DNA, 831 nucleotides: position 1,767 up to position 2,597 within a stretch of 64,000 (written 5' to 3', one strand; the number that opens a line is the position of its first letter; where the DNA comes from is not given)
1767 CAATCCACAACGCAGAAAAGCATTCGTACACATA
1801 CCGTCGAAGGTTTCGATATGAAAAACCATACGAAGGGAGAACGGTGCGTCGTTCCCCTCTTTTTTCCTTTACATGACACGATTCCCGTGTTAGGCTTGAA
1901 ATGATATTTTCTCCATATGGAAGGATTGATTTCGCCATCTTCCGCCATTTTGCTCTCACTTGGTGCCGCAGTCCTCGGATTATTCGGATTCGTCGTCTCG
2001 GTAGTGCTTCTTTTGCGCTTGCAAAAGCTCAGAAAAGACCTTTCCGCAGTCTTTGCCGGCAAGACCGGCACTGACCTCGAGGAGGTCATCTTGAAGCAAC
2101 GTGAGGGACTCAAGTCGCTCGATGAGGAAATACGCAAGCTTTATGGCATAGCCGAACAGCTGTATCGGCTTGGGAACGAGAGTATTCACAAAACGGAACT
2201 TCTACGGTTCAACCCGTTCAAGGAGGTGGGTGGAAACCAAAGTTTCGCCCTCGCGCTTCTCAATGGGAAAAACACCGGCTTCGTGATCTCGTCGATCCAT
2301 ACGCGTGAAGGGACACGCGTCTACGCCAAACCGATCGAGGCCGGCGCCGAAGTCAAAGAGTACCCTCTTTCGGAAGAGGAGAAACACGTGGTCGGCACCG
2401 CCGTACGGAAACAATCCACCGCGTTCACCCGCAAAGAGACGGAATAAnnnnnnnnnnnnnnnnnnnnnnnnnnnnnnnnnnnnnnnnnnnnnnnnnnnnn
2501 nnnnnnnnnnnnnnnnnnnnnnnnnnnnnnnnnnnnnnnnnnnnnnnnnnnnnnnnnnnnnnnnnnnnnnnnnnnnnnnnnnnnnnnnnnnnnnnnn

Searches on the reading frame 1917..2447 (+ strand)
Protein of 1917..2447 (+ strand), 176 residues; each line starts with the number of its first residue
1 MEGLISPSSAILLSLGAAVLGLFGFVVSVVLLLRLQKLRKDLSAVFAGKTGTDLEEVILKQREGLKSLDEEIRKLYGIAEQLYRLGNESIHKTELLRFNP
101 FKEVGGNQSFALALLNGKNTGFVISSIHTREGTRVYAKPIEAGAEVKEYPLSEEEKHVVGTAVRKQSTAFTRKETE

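Call 46: search_protein_families(library=pfam, proteins=[window:1917-2447:+], max_evalue=0.001)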
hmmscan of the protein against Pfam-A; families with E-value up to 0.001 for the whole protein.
window:1917-2447:+ (176 aa): 1 family
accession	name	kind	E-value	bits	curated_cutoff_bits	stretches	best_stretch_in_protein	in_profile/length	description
PF14584.11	DUF4446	-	2.2e-37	128.8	27.4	1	14-162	3-149/150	Protein of unknown function (DUF4446)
